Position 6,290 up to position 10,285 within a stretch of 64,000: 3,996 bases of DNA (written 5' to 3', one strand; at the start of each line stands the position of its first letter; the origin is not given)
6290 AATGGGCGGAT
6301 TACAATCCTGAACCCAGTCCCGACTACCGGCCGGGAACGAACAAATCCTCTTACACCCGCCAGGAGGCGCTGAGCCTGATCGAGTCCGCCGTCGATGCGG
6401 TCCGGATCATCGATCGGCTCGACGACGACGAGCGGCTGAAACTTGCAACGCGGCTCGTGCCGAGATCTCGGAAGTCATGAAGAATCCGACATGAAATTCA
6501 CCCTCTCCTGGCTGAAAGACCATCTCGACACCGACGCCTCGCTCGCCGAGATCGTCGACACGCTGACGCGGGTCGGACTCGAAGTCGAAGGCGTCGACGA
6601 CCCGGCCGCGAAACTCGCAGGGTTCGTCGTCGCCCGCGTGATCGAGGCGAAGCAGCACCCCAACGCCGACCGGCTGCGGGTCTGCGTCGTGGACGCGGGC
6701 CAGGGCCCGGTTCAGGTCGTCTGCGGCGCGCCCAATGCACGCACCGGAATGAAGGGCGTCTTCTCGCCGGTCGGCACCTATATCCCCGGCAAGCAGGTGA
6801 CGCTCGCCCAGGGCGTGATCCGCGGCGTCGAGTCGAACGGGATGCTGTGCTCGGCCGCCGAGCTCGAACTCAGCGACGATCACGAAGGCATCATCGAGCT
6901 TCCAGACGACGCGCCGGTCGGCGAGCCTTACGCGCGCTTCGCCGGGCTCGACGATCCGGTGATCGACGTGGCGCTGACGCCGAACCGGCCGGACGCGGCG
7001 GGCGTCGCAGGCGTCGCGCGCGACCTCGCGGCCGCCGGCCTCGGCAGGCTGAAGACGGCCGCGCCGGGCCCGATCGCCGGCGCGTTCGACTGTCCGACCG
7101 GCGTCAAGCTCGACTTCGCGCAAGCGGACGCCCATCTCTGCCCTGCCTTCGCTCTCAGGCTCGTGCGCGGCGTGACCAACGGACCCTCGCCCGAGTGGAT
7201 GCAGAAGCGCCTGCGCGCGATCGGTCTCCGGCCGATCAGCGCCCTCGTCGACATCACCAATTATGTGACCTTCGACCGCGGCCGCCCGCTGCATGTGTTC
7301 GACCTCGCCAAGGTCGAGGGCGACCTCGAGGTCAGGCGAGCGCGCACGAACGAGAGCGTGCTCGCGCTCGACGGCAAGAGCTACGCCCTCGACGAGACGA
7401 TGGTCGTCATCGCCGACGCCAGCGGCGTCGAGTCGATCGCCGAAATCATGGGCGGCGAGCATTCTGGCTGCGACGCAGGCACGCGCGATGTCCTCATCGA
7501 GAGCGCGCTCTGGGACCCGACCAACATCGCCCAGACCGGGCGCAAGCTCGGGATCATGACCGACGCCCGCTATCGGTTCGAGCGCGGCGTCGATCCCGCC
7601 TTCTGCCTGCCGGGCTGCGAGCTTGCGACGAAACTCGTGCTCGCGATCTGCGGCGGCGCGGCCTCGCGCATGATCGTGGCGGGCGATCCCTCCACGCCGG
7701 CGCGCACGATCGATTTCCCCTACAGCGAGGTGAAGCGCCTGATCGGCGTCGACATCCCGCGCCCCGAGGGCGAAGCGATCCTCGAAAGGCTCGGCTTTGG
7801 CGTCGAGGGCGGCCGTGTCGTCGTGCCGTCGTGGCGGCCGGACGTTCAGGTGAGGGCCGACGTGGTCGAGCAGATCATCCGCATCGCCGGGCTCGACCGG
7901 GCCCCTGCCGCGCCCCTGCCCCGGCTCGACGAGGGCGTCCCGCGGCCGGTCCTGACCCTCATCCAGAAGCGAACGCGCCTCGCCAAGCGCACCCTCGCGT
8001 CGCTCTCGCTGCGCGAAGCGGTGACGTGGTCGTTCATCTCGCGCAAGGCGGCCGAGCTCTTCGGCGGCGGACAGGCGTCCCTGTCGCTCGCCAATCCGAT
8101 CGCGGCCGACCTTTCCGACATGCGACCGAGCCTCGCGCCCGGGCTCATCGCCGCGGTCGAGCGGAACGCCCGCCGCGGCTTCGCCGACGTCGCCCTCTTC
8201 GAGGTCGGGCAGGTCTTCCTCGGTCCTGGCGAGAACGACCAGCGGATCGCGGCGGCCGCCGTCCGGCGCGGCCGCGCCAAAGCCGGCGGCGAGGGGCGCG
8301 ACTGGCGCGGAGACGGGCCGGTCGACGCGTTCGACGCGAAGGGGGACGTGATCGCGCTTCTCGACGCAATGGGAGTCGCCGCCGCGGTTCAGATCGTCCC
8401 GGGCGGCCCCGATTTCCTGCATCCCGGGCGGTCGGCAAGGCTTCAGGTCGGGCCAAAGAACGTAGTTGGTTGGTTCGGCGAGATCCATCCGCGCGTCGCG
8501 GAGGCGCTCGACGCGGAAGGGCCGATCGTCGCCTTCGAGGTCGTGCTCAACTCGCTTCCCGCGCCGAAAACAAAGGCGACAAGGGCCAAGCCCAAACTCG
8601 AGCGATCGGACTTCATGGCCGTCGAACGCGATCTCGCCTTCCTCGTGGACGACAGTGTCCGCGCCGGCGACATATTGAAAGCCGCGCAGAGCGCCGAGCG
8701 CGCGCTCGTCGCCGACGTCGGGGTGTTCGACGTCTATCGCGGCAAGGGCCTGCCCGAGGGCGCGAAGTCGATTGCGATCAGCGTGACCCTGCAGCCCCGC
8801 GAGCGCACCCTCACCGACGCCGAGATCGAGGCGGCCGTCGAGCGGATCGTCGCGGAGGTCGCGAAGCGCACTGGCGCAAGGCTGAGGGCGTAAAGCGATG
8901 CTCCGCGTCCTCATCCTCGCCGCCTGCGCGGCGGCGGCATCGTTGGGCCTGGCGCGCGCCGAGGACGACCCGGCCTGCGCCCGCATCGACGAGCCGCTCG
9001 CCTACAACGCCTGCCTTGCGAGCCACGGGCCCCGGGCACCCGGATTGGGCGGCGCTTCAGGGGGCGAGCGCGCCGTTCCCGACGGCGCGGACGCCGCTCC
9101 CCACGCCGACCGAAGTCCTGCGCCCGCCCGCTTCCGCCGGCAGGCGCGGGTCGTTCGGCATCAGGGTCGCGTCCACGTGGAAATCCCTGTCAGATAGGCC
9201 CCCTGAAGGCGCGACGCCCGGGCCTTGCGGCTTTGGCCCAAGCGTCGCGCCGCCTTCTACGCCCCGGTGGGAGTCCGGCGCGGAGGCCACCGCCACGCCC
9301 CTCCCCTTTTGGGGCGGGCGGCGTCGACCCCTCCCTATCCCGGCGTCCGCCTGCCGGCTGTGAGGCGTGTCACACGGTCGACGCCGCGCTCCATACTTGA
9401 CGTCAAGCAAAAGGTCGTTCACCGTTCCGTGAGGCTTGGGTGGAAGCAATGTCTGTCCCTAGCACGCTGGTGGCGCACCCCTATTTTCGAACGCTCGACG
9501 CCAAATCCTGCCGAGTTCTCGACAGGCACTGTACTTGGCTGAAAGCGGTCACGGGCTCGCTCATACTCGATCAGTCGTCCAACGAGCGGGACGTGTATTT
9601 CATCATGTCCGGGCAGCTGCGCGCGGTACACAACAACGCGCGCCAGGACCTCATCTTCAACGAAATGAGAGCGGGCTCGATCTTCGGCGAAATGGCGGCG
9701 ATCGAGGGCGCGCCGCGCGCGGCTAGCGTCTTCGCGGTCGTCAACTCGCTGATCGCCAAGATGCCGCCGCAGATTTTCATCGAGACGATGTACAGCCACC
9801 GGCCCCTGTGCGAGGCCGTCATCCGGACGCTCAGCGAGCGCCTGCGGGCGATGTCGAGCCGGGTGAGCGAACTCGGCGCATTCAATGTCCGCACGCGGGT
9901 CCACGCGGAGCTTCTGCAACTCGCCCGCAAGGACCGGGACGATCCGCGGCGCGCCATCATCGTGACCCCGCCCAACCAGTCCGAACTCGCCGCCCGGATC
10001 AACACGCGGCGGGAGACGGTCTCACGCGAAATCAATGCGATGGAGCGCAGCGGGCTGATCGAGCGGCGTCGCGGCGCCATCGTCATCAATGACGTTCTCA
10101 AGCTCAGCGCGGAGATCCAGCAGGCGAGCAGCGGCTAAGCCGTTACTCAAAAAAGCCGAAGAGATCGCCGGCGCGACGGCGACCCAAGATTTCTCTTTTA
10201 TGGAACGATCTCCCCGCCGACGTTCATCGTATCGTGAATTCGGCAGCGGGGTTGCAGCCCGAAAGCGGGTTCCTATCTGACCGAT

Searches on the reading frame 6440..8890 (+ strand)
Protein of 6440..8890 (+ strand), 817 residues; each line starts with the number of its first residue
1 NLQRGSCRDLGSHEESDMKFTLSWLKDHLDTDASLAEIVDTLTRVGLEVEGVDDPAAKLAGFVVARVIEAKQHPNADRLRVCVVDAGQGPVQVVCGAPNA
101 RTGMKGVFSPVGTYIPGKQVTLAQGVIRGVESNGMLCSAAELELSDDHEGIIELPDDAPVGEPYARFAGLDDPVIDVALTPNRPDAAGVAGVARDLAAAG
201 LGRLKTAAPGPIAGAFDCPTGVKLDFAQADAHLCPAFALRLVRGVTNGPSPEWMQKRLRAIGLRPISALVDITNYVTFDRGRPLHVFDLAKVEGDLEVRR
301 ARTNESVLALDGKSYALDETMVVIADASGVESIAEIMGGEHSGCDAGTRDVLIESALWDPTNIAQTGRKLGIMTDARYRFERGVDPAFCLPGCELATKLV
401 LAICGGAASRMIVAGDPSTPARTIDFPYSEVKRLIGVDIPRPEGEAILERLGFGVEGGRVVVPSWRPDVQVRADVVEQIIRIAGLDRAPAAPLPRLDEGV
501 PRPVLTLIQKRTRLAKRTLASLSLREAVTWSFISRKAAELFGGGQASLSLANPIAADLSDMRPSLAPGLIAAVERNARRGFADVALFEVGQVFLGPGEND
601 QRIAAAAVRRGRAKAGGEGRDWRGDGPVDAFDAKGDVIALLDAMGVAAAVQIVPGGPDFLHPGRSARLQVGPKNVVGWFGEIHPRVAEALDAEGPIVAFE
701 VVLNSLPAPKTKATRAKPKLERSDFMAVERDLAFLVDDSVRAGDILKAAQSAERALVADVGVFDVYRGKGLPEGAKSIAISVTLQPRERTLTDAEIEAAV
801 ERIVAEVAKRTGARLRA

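Call 42: search_protein_families(library=pfam, proteins=[window:6440-8890:+], max_evalue=0.00001)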
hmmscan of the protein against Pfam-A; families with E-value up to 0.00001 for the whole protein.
window:6440-8890:+ (817 aa): 5 families
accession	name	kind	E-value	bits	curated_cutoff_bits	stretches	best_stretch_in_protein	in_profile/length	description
PF03483.22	B3_4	-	4.2e-67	225.5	29.3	1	234-405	2-174/174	B3/4 domain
PF17759.6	tRNA_synthFbeta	-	4.9e-46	157.3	22.4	1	505-701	15-212/214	Phenylalanyl tRNA synthetase beta chain CLM domain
PF03147.19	FDX-ACB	-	2.5e-28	98.8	31.1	1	723-816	1-94/94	Ferredoxin-fold anticodon binding domain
PF01588.26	tRNA_bind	-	3.5e-22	78.7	27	1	62-162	1-95/96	Putative tRNA binding domain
PF03484.21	B5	-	3.3e-18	66.1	28.6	1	424-484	1-66/67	tRNA synthetase B5 domain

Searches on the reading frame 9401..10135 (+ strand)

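Call 42: search_protein_families(library=pfam, proteins=[window:9401-10135:+], max_evalue=0.00001)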
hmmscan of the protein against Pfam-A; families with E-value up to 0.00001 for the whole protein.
window:9401-10135:+ (245 aa): 3 families
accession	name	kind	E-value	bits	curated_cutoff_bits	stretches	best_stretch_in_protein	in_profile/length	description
PF13545.12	HTH_Crp_2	-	7.5e-15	55.1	27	1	166-236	2-68/70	Crp-like helix-turn-helix domain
PF00027.35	cNMP_binding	-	6.8e-13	48.8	27.5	1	51-130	6-86/89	Cyclic nucleotide-binding domain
PF01047.28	MarR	-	3.2e-06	27.4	24.6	1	190-224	17-51/59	MarR family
